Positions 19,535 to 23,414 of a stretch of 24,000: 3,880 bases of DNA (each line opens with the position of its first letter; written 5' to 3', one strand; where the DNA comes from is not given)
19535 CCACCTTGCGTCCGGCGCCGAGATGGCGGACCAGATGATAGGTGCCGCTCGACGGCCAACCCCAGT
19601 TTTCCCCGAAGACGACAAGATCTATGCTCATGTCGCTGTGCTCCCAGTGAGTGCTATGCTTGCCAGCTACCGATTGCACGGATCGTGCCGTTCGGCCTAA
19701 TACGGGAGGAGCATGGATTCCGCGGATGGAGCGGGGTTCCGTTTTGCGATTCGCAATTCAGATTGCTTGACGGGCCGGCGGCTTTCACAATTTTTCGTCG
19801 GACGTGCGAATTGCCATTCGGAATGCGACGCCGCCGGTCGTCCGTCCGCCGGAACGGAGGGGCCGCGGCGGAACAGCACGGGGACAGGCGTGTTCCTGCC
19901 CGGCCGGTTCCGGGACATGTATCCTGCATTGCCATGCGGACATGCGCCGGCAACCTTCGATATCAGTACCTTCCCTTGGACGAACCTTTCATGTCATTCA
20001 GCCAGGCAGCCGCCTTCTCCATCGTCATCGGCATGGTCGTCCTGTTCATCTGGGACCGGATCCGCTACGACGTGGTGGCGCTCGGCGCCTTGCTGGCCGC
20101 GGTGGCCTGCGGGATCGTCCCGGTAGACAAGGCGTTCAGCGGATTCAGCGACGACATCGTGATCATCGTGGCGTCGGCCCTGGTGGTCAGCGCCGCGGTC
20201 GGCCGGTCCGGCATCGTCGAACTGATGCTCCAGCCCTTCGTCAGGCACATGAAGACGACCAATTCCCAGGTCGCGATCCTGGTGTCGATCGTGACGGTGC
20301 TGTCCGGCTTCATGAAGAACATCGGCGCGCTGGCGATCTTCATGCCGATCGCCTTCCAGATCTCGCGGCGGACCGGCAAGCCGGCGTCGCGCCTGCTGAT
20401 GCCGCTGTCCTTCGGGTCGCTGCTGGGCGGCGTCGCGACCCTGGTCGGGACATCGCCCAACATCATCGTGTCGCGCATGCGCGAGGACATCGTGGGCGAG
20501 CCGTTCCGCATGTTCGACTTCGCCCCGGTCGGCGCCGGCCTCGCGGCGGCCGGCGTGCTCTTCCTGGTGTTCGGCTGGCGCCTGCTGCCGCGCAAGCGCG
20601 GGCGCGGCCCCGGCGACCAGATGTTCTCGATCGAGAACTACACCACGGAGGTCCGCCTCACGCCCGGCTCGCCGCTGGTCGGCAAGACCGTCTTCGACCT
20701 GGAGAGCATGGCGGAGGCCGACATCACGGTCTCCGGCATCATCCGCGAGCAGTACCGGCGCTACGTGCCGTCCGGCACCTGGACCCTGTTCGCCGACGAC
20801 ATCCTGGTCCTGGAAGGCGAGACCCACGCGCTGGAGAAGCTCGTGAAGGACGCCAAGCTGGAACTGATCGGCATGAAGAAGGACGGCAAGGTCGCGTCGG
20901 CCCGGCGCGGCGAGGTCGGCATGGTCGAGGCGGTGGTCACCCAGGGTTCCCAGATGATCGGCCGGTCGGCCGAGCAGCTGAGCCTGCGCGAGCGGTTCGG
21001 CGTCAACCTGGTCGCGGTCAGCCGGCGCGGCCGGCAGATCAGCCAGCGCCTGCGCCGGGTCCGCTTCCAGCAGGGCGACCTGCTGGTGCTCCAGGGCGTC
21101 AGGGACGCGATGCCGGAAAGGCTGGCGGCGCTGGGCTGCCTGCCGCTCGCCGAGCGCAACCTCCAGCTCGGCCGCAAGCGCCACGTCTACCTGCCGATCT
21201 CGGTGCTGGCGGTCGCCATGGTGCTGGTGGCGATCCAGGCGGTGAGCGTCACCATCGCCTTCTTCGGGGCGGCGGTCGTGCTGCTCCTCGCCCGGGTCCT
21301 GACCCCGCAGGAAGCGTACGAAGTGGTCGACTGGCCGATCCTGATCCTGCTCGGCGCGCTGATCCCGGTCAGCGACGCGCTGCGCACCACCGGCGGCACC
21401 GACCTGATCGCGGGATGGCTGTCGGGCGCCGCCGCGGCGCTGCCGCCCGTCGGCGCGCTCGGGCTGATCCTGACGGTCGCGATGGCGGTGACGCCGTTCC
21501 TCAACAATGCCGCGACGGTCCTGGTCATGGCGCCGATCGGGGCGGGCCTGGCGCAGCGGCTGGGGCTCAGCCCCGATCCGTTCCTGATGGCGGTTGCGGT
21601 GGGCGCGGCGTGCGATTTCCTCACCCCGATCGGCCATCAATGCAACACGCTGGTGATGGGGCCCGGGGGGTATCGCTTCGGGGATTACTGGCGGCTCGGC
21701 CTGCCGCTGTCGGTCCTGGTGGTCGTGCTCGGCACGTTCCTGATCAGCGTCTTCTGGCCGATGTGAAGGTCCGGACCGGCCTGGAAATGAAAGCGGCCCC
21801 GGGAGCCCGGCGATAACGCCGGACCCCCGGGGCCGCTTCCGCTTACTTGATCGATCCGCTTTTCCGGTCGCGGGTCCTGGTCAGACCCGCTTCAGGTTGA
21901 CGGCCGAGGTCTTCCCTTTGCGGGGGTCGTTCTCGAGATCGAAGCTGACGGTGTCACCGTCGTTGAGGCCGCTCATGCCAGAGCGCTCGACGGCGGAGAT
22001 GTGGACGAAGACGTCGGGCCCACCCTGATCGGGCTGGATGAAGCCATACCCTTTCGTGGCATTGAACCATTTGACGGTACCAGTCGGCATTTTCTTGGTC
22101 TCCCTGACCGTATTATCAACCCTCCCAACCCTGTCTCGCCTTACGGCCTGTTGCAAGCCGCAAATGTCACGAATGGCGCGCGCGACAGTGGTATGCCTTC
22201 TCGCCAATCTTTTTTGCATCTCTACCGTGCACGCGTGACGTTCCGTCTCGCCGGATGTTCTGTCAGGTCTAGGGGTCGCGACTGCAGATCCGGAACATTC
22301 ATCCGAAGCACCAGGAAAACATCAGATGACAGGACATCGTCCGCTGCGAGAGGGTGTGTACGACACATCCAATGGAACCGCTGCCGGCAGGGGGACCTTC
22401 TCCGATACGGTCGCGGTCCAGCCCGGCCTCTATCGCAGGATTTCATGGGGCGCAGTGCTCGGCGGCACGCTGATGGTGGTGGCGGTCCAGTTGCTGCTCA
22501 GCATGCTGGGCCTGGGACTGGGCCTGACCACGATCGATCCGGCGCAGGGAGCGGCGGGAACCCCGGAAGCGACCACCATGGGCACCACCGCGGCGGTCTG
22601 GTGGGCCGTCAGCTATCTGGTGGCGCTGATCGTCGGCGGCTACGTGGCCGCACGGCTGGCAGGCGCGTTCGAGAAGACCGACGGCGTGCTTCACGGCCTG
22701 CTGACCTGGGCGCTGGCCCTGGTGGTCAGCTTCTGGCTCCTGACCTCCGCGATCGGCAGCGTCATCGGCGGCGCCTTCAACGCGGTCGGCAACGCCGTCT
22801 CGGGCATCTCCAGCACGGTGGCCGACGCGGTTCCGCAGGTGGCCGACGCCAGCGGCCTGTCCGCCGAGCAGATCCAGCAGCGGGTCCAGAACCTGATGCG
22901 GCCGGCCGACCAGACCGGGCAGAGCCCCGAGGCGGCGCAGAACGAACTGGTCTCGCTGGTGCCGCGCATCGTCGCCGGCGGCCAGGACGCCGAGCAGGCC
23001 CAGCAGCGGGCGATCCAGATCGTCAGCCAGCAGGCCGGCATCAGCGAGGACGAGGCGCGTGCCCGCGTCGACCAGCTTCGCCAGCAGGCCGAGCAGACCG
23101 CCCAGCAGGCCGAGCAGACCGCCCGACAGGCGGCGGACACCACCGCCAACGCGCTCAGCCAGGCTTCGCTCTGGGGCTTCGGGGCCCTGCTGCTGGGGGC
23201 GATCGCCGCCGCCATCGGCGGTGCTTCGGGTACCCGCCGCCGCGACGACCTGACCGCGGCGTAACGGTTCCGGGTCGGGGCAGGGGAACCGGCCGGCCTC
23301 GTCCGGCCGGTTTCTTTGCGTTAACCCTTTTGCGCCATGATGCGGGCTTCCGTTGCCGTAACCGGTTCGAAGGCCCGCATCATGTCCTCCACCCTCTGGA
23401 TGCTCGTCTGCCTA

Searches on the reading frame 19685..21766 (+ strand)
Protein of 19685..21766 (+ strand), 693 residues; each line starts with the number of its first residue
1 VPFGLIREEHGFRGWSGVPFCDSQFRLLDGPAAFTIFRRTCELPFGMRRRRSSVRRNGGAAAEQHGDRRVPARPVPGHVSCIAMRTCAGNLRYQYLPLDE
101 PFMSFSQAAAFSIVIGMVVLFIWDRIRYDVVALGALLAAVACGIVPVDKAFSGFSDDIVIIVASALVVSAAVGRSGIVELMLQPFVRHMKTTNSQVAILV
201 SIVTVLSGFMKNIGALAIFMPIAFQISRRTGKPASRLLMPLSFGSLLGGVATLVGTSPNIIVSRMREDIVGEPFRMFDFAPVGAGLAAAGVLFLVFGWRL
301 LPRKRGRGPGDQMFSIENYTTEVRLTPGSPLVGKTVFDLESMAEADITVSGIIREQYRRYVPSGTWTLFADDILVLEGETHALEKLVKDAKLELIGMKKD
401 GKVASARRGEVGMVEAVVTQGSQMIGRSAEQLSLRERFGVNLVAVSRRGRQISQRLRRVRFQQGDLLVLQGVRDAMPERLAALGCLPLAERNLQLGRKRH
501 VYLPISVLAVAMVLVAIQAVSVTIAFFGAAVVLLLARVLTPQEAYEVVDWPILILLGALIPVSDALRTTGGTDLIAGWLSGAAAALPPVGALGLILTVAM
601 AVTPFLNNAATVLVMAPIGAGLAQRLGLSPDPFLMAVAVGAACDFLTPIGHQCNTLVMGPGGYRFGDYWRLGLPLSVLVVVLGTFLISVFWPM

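Call 38: search_protein_families(library=pfam, proteins=[window:19685-21766:+], max_evalue=0.001)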
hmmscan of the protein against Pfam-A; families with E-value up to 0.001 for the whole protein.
window:19685-21766:+ (693 aa): 3 families
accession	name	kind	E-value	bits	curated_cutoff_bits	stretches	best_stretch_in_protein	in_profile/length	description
PF03600.22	CitMHS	-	5.1e-82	276.1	31.9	2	118-640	1-336/336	Citrate transporter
PF00939.25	Na_sulph_symp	-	5.9e-22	78.7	27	2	505-693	275-468/472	Sodium:sulfate symporter transmembrane region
PF02080.26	TrkA_C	-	8.4e-21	74.1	27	2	321-387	2-67/71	TrkA-C domain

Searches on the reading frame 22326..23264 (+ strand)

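Call 38: search_protein_families(library=pfam, proteins=[window:22326-23264:+], max_evalue=0.001)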
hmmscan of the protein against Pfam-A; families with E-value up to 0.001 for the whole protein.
window:22326-23264:+ (312 aa): 1 family
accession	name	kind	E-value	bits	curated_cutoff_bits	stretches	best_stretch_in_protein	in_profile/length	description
PF13404.12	HTH_AsnC-type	-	0.00033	20.9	27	0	171-190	22-41/42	AsnC-type helix-turn-helix domain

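Call 45: search_protein_families(library=padloc, proteins=[window:22326-23264:+], max_evalue=0.001)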
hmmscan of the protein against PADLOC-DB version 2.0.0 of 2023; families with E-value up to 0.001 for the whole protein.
window:22326-23264:+ (312 aa): 1 family
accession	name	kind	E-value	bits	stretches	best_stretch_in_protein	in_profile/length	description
PDLC00599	ZorA1|ZorA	-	0.00024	17.9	1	156-296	337-470/631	MotA/ExbB/TolQ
